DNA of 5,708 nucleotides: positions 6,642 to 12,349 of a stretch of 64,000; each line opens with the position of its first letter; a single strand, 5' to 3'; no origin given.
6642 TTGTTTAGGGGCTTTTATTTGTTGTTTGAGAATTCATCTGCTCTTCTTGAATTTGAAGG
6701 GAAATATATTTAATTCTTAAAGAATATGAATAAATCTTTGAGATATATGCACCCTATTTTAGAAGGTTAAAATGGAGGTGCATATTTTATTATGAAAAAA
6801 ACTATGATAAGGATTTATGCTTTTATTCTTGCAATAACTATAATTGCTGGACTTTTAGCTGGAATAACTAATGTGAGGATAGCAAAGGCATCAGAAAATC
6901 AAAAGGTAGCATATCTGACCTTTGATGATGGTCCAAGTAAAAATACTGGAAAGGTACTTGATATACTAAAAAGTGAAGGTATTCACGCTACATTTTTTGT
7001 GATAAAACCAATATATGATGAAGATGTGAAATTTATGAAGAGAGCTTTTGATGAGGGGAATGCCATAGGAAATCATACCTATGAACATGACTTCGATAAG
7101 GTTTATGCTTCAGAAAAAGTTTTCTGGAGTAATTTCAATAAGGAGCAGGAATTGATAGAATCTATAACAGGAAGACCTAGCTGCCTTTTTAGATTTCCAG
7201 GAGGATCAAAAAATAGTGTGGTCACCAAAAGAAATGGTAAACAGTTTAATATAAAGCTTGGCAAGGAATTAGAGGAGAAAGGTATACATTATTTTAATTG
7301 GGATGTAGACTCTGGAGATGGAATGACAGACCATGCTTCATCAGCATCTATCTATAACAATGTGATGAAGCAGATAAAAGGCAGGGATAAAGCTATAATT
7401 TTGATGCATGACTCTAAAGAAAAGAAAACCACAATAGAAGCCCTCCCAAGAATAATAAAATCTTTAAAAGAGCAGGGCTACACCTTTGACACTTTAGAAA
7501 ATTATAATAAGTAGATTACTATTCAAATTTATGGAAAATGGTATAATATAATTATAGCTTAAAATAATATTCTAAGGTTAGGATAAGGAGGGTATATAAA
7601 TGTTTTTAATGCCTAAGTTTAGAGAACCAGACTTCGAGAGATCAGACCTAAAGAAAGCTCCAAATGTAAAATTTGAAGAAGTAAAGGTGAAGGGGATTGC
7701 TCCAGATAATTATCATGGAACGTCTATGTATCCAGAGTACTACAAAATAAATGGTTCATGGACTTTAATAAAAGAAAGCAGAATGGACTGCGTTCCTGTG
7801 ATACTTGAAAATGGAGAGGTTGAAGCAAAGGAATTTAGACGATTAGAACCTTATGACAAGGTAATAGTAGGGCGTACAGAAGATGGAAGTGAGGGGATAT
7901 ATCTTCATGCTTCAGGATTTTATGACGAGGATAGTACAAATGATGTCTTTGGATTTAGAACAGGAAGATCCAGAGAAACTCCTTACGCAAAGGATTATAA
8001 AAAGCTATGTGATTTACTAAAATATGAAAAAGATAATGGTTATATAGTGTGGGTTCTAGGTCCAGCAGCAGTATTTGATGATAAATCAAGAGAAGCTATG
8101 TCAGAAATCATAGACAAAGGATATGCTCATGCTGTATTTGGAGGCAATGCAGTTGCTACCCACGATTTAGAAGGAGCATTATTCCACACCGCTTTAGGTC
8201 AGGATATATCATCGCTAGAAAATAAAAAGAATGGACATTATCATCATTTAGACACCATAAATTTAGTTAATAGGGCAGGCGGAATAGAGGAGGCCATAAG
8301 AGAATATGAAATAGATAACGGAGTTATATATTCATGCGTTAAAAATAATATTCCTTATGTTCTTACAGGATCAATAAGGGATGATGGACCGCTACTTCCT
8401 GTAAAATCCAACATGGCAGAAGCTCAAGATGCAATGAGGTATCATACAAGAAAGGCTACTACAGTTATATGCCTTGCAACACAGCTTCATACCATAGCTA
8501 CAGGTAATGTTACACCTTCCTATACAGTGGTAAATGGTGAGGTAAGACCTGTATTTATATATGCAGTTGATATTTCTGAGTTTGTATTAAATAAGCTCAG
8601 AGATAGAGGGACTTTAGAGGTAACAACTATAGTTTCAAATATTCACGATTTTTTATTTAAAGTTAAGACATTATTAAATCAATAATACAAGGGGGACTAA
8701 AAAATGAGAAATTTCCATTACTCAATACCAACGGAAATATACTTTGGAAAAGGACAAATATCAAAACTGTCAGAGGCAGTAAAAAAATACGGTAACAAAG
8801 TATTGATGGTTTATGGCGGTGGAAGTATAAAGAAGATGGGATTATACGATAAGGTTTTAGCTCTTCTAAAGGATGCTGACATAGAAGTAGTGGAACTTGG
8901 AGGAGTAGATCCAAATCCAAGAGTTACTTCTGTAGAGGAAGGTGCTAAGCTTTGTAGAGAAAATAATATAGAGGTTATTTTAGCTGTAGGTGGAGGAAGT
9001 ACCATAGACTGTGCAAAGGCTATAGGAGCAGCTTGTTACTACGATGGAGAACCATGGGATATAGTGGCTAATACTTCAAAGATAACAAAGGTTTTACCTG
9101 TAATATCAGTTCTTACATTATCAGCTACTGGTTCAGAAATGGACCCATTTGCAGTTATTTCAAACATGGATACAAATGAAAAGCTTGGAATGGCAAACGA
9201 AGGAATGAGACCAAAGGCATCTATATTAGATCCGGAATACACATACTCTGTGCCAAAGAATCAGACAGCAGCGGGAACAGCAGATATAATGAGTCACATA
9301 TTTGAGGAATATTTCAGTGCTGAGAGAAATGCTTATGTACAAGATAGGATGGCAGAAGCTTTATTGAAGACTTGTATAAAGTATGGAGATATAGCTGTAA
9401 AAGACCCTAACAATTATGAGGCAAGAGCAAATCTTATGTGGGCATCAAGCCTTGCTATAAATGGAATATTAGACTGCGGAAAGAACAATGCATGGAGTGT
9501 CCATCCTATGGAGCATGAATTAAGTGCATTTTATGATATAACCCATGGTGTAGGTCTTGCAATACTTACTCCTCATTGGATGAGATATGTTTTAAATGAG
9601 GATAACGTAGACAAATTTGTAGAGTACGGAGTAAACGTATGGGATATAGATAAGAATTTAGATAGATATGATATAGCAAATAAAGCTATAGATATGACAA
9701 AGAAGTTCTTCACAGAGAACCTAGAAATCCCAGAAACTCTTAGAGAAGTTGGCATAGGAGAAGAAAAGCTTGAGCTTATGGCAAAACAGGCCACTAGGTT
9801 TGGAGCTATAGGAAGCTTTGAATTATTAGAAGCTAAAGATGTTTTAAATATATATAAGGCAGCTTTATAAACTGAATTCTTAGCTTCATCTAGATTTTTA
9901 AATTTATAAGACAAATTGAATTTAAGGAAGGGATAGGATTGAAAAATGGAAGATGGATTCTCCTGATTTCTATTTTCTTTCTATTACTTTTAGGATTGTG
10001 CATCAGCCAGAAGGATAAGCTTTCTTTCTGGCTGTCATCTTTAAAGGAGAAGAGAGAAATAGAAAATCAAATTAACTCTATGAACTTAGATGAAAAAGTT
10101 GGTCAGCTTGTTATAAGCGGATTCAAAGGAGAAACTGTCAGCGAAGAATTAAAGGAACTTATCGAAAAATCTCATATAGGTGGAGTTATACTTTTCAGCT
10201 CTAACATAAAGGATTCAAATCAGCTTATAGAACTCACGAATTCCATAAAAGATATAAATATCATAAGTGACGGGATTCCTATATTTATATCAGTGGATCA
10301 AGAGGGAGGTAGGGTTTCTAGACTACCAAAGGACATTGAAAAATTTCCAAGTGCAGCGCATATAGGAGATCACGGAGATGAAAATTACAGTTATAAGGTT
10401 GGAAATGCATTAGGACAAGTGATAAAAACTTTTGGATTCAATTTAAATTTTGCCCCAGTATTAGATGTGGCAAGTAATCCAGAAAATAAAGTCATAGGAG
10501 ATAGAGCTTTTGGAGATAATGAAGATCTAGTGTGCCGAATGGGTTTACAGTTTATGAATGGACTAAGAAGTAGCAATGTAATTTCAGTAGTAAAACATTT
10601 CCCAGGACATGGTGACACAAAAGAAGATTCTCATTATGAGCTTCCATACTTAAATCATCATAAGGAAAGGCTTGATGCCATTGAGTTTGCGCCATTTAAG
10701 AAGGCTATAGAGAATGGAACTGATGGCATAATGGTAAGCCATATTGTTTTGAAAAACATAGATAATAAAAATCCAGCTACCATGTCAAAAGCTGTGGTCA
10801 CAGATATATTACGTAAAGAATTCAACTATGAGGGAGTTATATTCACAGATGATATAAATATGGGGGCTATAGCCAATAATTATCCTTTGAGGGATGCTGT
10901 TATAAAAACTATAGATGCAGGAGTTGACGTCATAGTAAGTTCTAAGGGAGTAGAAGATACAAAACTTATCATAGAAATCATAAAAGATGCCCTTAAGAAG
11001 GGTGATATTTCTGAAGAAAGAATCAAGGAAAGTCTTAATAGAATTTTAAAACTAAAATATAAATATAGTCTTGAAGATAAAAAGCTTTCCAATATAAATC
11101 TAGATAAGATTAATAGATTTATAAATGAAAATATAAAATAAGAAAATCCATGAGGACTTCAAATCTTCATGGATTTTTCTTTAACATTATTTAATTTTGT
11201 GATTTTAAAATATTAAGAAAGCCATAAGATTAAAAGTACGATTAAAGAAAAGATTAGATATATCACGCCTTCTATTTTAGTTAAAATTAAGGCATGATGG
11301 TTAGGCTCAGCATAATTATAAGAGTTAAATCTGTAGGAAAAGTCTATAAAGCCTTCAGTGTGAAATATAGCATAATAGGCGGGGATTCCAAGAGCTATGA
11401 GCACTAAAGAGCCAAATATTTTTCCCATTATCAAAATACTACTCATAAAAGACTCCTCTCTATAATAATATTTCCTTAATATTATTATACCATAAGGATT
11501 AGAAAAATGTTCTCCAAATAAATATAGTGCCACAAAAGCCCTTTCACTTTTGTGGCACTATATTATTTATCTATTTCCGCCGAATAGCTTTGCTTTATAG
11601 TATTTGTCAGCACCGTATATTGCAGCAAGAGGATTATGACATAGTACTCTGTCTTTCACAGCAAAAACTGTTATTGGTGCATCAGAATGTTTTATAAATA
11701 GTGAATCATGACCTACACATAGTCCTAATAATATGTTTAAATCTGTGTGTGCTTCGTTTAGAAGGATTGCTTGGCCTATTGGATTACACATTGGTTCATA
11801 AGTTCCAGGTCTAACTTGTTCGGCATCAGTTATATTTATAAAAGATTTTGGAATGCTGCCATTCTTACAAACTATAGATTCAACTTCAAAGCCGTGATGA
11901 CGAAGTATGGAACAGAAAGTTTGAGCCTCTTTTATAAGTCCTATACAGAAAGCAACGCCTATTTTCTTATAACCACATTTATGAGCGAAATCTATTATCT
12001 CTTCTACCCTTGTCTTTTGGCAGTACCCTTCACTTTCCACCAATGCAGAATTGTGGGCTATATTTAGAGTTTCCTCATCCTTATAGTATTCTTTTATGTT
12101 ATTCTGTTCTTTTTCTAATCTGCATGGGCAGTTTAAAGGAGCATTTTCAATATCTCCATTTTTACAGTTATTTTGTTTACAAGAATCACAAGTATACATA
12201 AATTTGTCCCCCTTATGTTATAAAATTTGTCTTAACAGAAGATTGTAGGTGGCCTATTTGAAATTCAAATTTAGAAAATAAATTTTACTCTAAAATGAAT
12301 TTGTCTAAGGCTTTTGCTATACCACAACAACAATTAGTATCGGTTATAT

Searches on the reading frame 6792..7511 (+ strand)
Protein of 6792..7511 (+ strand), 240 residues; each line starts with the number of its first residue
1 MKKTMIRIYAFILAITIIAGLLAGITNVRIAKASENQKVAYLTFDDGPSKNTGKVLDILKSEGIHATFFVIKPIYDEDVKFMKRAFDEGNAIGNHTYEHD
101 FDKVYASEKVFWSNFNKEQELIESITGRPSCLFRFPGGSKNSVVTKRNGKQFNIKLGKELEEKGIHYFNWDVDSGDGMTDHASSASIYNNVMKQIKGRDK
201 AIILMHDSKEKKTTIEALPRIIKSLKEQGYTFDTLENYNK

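Call 31: search_protein_families(library=pfam, proteins=[window:6792-7511:+], max_evalue=1e-10)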
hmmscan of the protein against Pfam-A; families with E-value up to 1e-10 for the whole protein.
window:6792-7511:+ (240 aa): 1 family
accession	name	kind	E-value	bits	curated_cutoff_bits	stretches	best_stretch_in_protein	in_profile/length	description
PF01522.26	Polysacc_deac_1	-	5e-29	101.2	23.1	1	34-146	3-114/124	Polysaccharide deacetylase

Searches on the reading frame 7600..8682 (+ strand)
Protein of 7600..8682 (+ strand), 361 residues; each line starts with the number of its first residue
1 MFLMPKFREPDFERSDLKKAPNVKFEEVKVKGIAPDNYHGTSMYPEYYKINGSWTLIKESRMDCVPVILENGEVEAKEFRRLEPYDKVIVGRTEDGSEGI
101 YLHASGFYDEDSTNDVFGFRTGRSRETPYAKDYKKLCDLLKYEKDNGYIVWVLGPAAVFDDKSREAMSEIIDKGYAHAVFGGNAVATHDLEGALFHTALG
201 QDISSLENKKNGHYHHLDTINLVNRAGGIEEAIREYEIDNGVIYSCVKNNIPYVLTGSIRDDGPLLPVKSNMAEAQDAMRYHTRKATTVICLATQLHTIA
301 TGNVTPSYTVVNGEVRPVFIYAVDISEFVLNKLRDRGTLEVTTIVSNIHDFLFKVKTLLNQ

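Call 31: search_protein_families(library=pfam, proteins=[window:7600-8682:+], max_evalue=1e-10)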
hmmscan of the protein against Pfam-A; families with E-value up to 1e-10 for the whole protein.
window:7600-8682:+ (361 aa): 1 family
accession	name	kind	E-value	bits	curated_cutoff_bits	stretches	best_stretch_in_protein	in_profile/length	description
PF21570.3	ArgZ-like_C_2nd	-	1.7e-62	211.3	27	1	139-352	7-210/213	Arginine dihydrolase ArgZ-like, C-terminal, Rossmann fold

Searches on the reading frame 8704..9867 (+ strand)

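Call 31: search_protein_families(library=pfam, proteins=[window:8704-9867:+], max_evalue=1e-10)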
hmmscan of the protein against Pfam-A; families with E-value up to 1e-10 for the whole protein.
window:8704-9867:+ (388 aa): 2 families
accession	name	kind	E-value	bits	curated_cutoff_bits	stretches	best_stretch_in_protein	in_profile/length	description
PF00465.25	Fe-ADH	-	9.4e-52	175.4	31.3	1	9-177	1-168/168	Iron-containing alcohol dehydrogenase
PF25137.1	ADH_Fe_C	-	2.8e-36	125.5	27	1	188-388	1-194/194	Fe-containing alcohol dehydrogenase family, C-terminal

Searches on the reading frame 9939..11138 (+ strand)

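Call 31: search_protein_families(library=pfam, proteins=[window:9939-11138:+], max_evalue=1e-10)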
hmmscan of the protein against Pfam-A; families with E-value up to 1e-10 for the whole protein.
window:9939-11138:+ (400 aa): 1 family
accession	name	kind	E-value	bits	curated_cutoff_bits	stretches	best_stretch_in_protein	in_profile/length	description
PF00933.27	Glyco_hydro_3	-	6.6e-89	298.9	27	1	50-372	2-316/316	Glycosyl hydrolase family 3 N terminal domain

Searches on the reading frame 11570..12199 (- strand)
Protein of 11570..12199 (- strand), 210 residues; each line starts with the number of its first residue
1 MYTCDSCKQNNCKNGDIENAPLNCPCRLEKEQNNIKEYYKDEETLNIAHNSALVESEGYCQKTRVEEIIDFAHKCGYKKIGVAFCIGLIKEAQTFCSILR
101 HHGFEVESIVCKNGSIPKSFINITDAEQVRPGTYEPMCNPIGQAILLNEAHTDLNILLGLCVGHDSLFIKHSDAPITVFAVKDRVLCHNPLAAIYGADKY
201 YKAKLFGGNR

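Call 31: search_protein_families(library=pfam, proteins=[window:11570-12199:-], max_evalue=1e-10)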
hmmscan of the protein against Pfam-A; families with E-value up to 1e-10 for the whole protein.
window:11570-12199:- (210 aa): 1 family
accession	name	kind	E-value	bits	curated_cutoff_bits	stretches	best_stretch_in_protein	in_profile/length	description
PF08901.16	DUF1847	-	3.3e-66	222.2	25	1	28-179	6-157/157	Protein of unknown function (DUF1847)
